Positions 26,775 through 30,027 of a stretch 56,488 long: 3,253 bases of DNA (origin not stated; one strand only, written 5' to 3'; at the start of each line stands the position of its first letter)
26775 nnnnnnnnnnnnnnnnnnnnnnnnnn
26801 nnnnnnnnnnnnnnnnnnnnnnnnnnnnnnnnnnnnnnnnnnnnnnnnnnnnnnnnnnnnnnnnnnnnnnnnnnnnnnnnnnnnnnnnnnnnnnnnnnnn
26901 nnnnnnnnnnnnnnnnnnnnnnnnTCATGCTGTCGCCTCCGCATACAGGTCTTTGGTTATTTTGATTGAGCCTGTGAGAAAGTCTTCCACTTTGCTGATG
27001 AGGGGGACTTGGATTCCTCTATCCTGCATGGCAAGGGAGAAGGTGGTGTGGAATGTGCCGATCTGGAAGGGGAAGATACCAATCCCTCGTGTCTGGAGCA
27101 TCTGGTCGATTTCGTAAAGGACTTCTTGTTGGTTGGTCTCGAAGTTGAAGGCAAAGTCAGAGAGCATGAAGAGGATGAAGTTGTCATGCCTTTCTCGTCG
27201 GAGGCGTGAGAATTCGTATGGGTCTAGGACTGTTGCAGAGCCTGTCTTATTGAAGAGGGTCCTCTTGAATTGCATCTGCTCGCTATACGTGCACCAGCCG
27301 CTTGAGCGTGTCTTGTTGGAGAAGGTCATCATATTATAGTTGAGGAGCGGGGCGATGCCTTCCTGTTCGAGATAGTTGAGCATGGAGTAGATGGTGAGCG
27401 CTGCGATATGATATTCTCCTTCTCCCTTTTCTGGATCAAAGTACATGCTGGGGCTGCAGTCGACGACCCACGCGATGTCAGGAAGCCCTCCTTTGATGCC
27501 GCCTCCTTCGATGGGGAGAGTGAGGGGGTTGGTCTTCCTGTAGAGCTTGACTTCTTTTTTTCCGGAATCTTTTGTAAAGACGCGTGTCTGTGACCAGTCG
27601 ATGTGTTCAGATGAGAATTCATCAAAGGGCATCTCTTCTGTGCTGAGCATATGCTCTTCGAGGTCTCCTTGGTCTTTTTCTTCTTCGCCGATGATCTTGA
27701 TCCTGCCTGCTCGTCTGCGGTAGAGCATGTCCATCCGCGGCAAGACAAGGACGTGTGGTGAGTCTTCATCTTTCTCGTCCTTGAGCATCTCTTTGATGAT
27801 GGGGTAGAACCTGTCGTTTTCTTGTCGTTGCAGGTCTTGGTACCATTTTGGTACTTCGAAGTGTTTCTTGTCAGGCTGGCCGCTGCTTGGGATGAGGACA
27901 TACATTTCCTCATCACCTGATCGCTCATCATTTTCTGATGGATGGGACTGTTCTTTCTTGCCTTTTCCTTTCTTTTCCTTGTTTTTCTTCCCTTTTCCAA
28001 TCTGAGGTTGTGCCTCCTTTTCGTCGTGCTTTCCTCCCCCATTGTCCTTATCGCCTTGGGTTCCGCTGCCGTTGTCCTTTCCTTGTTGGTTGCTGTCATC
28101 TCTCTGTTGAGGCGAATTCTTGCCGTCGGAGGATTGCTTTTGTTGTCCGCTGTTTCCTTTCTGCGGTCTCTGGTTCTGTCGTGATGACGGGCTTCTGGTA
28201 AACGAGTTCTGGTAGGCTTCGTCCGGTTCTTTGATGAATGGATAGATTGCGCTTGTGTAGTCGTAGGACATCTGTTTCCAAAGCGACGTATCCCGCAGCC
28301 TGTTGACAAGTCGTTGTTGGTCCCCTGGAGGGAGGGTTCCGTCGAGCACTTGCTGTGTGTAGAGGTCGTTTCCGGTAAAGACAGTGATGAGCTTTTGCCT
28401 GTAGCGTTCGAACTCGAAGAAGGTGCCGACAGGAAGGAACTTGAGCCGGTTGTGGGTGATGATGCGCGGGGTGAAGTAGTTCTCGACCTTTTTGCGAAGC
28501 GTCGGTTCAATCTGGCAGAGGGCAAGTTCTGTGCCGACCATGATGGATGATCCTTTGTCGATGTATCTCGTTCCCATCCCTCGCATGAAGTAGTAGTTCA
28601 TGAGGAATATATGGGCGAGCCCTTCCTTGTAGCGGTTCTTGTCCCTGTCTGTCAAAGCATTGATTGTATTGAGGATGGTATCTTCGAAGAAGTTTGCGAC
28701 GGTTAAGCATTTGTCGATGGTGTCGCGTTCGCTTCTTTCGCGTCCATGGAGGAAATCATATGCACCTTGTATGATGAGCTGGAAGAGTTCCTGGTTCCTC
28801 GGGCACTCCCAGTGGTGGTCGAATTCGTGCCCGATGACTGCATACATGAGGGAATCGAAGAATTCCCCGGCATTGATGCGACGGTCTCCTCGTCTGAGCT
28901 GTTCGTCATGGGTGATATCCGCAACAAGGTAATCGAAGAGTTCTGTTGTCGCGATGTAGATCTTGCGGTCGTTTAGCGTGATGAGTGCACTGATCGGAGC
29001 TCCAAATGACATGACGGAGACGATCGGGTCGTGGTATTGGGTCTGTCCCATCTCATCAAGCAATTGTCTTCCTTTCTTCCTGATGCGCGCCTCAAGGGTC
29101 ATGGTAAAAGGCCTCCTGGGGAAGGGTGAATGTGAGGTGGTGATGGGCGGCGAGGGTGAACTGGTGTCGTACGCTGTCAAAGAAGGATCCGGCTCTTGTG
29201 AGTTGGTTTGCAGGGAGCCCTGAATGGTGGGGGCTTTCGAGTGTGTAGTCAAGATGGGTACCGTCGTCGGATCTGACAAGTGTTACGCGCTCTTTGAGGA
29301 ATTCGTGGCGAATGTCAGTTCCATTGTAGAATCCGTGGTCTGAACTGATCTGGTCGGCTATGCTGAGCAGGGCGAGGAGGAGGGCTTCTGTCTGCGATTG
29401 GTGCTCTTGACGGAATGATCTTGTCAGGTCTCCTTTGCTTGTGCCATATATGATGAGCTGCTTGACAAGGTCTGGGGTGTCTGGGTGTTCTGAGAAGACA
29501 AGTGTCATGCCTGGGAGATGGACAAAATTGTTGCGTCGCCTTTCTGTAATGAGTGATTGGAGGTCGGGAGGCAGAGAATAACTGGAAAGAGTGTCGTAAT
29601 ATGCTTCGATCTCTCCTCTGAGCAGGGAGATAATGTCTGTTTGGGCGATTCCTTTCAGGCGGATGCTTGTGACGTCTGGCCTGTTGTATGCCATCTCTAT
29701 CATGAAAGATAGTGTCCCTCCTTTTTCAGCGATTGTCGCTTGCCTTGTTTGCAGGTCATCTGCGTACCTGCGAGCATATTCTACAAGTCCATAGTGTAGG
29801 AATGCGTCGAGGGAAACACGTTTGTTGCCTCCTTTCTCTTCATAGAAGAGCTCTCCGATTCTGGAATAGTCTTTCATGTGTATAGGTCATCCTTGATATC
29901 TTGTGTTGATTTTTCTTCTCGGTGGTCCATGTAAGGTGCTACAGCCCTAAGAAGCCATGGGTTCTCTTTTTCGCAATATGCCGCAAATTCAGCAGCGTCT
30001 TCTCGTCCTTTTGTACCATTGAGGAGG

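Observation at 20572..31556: Translationally coupled operon of a MoxR AAA+ ATPase, an HExxH-vWA fusion and two Hsp90-like GHKL ATPases, with nuclease and membrane tail genes; candidate undescribed NTPase-driven system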

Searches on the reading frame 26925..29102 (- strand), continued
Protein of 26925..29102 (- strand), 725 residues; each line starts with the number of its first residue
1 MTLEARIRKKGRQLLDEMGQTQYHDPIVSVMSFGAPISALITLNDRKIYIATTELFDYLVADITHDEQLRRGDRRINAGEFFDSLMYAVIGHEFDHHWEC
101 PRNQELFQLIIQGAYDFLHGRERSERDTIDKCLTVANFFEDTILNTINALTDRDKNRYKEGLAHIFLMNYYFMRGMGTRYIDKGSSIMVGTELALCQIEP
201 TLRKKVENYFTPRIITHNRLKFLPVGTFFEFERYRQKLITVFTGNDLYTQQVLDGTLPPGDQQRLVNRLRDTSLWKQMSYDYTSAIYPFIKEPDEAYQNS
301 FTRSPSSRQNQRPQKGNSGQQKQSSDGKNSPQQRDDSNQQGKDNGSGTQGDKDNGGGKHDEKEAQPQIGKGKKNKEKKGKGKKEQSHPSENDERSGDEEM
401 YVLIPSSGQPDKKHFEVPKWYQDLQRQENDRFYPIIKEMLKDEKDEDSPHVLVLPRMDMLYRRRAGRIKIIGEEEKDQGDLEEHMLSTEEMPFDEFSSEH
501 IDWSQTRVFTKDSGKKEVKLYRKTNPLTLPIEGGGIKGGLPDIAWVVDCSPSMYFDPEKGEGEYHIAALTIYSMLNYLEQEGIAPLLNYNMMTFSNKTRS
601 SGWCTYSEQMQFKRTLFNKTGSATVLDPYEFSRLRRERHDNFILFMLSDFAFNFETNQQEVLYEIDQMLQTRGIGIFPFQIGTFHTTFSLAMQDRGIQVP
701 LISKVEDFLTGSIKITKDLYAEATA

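Call 80: find_encoding_contigs(protein=P0184, flank=10000, max_places=2)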
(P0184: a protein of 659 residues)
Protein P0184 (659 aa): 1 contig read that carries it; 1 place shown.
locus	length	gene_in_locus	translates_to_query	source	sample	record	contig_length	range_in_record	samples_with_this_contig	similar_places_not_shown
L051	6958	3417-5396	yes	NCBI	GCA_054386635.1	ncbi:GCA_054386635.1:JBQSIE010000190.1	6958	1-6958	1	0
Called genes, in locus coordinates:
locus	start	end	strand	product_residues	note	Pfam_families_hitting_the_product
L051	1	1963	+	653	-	PF13337:BrxL_ATPase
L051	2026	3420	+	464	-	PF07726:AAA_3 (weak), PF07728:AAA_5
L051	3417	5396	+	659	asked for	-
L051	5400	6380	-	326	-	-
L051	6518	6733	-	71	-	-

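Call 81: find_encoding_contigs(protein=P0090, flank=10000, max_places=2)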
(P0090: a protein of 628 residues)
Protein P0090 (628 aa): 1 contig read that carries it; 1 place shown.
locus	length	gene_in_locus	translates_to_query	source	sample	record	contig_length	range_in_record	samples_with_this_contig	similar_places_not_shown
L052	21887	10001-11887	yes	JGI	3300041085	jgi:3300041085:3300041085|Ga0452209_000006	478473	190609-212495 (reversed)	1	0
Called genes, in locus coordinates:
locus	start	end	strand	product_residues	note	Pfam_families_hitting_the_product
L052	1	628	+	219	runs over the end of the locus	PF00293:NUDIX, PF19368:WHD_AraR, PF21906:WHD_NrtR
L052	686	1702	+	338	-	-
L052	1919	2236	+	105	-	-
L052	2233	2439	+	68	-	-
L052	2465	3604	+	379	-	PF02749:QRPTase_N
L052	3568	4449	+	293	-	-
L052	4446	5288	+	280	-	PF02540:NAD_synthase, PF03054:tRNA_Me_trans (weak)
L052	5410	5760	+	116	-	-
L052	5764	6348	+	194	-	PF00857:Isochorismatase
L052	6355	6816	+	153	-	PF00293:NUDIX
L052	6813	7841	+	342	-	PF03747:ADP_ribosyl_GH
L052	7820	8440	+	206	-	PF01467:CTP_transf_like (weak)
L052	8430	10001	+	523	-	PF07728:AAA_5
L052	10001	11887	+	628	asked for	-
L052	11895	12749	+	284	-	-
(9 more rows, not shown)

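Call 82: find_encoding_contigs(protein=P0121, flank=10000, max_places=1)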
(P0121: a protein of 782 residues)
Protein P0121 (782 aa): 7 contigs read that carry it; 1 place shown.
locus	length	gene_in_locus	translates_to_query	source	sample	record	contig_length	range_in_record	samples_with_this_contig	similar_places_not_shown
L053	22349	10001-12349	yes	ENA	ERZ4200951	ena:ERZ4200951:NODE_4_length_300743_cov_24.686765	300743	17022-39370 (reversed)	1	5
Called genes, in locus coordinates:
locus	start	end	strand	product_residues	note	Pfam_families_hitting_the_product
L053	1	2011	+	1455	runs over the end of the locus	PF07705:CARDB (faint), PF04108:ATG17_like (faint), PF04513:Baculo_PEP_C (faint), PF06103:DUF948 (faint)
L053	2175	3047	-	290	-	PF02629:CoA_binding, PF13380:CoA_binding_2 (weak), PF13607:Succ_CoA_lig, PF00549:Ligase_CoA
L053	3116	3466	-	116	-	-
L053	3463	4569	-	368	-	PF08442:ATP-grasp_2, PF24948:Citrate_synth_N, PF00549:Ligase_CoA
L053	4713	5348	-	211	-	-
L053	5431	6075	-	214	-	-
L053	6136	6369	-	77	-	-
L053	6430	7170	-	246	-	-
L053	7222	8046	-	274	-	-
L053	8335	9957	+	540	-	-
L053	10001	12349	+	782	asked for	-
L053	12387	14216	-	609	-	-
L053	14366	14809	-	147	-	-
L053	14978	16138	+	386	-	-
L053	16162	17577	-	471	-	PF00224:PK, PF02887:PK_C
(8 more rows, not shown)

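Call 83: find_encoding_contigs(protein=P0198, flank=10000, max_places=1)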
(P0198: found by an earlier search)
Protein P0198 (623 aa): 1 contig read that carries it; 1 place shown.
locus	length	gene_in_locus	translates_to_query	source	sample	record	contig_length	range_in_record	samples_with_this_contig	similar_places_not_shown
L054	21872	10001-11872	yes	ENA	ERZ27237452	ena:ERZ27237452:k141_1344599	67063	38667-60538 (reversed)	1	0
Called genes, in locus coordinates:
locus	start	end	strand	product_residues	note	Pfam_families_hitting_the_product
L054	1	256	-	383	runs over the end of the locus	PF00226:DnaJ, PF27659:CHP02642 (faint), PF01556:DnaJ_C, PF00684:DnaJ_CXXCXGXG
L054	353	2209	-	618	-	PF00012:HSP70, PF06723:MreB_Mbl, PF00012:HSP70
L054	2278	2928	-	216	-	PF01025:GrpE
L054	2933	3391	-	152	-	-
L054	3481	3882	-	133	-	PF06094:GGACT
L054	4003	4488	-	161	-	-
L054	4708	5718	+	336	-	PF01828:Peptidase_A4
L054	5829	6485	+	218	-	PF08843:AbiEii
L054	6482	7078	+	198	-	-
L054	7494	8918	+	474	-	PF07726:AAA_3, PF07728:AAA_5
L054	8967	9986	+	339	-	-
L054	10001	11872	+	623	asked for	-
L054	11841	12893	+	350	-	-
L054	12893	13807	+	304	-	-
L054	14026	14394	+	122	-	PF01248:Ribosomal_L7Ae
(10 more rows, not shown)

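Call 84: find_encoding_contigs(protein=P0145, flank=10000, max_places=1)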
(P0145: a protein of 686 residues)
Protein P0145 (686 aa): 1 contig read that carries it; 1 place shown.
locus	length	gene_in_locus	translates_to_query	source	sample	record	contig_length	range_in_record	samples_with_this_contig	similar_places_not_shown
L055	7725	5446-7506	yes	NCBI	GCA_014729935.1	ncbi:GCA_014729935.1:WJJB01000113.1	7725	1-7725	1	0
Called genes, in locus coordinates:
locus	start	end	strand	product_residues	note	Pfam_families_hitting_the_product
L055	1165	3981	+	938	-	PF20442:BrxL_N, PF13337:BrxL_ATPase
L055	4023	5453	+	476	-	PF07728:AAA_5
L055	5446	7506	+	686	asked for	-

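Call 92: search_dna_similar(query=P0148, collection=plasmids, mode=protein, max_evalue=0.01, max_rows=10)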
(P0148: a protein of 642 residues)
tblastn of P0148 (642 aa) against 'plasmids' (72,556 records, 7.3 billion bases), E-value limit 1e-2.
No match.

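Call 97: fold_search(model_id=the predicted structure, library=viral)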
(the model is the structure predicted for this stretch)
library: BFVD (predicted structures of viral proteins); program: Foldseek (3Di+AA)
matches with E <= 10: 317; with E <= 0.001: 10
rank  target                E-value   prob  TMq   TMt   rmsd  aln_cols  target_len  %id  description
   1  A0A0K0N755            1.6e-08  1.00  0.19  0.19  34.7       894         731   10  Uncharacterized protein [Gordonia phage GMA2]
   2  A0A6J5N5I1            1.2e-07  1.00  0.19  0.19  30.6       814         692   11  VWFA domain containing protein [uncultured Caudovirales phage]
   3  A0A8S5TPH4            4.5e-07  1.00  0.18  0.23  32.2       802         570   11  VWFA domain-containing protein [Podoviridae sp. ct2iq11]
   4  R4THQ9                1.7e-06  1.00  0.20  0.18  37.6       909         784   12  VWFA domain-containing protein [Haloarcula californiae tailed virus 2]
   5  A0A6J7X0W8            2.2e-05  1.00  0.19  0.19  34.4       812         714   12  VWFA domain containing protein [uncultured Caudovirales phage]
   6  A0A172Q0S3            1.7e-04  1.00  0.19  0.53   4.0       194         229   14  Putative von Willebrand A domain protein [Acinetobacter phage vB_AbaM_ME3]
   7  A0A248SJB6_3          3.2e-04  1.00  0.20  0.15  10.9       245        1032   11  (no name in the UniProt tables at hand)
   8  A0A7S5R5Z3            3.7e-04  1.00  0.16  0.21  36.9       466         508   14  (no name in the UniProt tables at hand)
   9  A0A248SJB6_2          5.2e-04  1.00  0.18  0.13  11.9       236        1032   10  (no name in the UniProt tables at hand)
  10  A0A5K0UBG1            7.6e-04  1.00  0.20  0.30  13.9       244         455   14  VWA-like protein [Yasminevirus sp. GU-2018]
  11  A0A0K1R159            2.1e-03  0.44  0.09  0.08  35.1       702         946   12  ICP4-like protein [Testudinid alphaherpesvirus 3]
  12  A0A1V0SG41            2.6e-03  1.00  0.15  0.10   5.2       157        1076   11  VWFA domain-containing protein [Hokovirus HKV1]
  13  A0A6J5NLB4            4.4e-03  0.97  0.14  0.23  40.5       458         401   10  VWFA domain containing protein [uncultured Caudovirales phage]
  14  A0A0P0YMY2            1.0e-02  1.00  0.19  0.50   5.7       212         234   11  (no name in the UniProt tables at hand)
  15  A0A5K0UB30            1.0e-02  0.85  0.14  0.24  22.6       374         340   11  Hydrolase family protein [Yasminevirus sp. GU-2018]
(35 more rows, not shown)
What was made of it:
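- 26925..29102 (-): G3: 725 aa. N-terminal helical HExxH domain (HEFDH codons 28815-28829), Q/G/K-rich disordered linker (~27692-28205), and C-terminal vWA domain with DxSxS MIDAS (27447-27461). Full-length fold matches to phage and archaeal-virus 'VWFA domain' proteins (call 97).
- Full-length fold matches of G3 to phage and haloarchaeal-virus VWFA proteins (E 1.6e-8 to 2e-5, call 97).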

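Call 115: search_dna_similar(query=P0090, collection=phages, mode=protein, max_evalue=1, max_rows=10)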
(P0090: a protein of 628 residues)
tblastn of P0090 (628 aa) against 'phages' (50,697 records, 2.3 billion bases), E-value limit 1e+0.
Records with a match: 1; places in all: 1; records where one place covers at least 80% of the query: 0.
Best place of each record, by identity: <60% 1.
By first word of the organism name: Salmonella 1.
By host as written in the record: Salmonella paratyphi A 1.
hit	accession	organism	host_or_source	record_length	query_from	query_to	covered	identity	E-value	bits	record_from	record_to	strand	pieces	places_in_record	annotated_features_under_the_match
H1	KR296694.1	Salmonella phage 40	Salmonella paratyphi A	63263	488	541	9%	40.7%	2e-1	41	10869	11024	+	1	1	colanic acid biosynthesis protein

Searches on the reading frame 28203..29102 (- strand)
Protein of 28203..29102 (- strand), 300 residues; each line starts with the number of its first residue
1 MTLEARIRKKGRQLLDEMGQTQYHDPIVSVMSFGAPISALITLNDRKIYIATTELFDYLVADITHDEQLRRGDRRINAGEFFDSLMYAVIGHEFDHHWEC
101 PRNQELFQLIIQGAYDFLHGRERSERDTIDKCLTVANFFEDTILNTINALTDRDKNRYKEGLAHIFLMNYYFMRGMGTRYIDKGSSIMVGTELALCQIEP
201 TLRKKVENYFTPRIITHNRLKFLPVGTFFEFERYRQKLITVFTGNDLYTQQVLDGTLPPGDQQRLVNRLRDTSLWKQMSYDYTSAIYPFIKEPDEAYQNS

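Call 112: search_solved_structures(query=A7, max_evalue=10, show_alignments=2)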
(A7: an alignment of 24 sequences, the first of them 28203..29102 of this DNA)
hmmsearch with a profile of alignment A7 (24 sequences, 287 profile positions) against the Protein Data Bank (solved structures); distinct sequences matched with E-value up to 10: 5.
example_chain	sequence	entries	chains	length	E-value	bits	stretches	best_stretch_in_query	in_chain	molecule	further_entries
5c0s_A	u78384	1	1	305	0.037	16.6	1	229-284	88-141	Hemagglutinin, Envelope glycoprotein, Fibritin fusion protein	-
5c0r_A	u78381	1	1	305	0.11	15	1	229-284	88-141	Hemagglutinin, Envelope glycoprotein, Fibritin fusion protein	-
7ldf_A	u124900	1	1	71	1.3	11.5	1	27-95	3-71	Minimal thioredoxin fold protein, ems_thioM_802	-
3d4x_B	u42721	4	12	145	1.4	11.4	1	75-119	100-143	Hemoglobin subunit beta-A/B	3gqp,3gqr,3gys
8tr3_B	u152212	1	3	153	3.3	10.2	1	246-283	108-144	CNE40 SOSIP Transmembrane protein gp41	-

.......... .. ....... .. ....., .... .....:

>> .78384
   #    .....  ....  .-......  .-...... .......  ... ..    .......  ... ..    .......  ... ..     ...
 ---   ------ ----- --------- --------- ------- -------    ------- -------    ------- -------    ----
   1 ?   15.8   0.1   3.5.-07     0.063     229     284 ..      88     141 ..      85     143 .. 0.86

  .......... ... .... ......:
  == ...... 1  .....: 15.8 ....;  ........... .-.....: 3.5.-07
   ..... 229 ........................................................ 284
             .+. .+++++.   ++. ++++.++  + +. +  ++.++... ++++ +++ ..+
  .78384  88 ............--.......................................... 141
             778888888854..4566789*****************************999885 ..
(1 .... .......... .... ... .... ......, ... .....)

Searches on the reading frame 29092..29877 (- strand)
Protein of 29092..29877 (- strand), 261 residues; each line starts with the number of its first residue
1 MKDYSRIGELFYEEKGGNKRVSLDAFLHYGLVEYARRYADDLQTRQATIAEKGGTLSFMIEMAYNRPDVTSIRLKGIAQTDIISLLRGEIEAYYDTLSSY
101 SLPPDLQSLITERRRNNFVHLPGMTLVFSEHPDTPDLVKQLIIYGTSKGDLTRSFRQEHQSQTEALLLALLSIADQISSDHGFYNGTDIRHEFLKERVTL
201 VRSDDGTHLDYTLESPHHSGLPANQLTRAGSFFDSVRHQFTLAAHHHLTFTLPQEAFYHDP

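Call 4: search_protein_families(library=pfam, proteins=[window:29092-29877:-], max_evalue=0.1)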
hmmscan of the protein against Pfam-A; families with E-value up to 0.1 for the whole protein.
window:29092-29877:- (261 aa): 1 family
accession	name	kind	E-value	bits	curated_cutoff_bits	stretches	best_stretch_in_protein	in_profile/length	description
PF21289.3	EDC4_C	-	0.093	12.9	27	0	140-206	24-85/121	Enhancer of mRNA-decapping protein 4, C-terminal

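Call 5: search_protein_families(library=padloc, proteins=[window:29092-29877:-], max_evalue=0.1)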
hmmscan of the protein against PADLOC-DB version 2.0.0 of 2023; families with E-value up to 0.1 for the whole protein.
window:29092-29877:- (261 aa): 0 families

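Call 18: search_protein_families(library=ncbifam, proteins=[window:29092-29877:-], max_evalue=0.1)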
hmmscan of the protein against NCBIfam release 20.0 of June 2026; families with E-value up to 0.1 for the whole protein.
window:29092-29877:- (261 aa): 0 families

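Call 63: search_protein_families(library=phrogs, proteins=[window:29092-29877:-], max_evalue=0.1)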
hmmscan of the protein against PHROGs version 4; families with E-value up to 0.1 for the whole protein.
window:29092-29877:- (261 aa): 0 families

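Call 75: search_solved_structures(query=A5, max_evalue=10)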
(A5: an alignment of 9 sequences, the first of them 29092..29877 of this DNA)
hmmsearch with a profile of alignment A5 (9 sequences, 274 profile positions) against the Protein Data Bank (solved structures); distinct sequences matched with E-value up to 10: 1.
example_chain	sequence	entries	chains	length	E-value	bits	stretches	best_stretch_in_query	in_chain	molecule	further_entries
8tnt_D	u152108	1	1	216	0.78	12.1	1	54-107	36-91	769C2 light chain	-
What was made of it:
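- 29092..29877 (-): G2: 261-aa protein of unknown fold, always between G1 and G3; the fastest-evolving component (17-25% identity). No PDB match (call 75).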

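Call 76: search_protein_families(library=pfam, alignment_id=A5, max_evalue=1)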
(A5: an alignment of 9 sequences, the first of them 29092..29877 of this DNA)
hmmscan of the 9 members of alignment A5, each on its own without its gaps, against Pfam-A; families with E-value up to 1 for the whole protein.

A. member 1, window:29092-29877:- (261 aa): 2 families
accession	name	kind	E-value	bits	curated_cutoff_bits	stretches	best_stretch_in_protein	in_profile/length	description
PF21289.3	EDC4_C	-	0.093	12.9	27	1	140-206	24-85/121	Enhancer of mRNA-decapping protein 4, C-terminal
PF23275.1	TPR_23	-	0.23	11.7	27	1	100-209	88-167/234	ESX-1 secretion-associated protein EspA-like, TPR repeats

B. families by the number of members that match (of 9 scanned): 7 families
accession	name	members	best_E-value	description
PF25149.1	DUF7825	1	0.00031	Domain of unknown function (DUF7825)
PF19775.4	DUF6261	1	0.012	Family of unknown function (DUF6261)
PF15611.11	EH_Signature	1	0.055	EH_Signature domain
PF21289.3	EDC4_C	1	0.093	Enhancer of mRNA-decapping protein 4, C-terminal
PF01789.22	PsbP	1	0.14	PsbP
PF16403.11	Bact_surface_Ig-like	1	0.15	Bacterial surface protein, Ig-like domain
PF23275.1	TPR_23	1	0.23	ESX-1 secretion-associated protein EspA-like, TPR repeats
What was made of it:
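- Tried and rejected: No PDB or Pfam relative (calls 75, 76).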
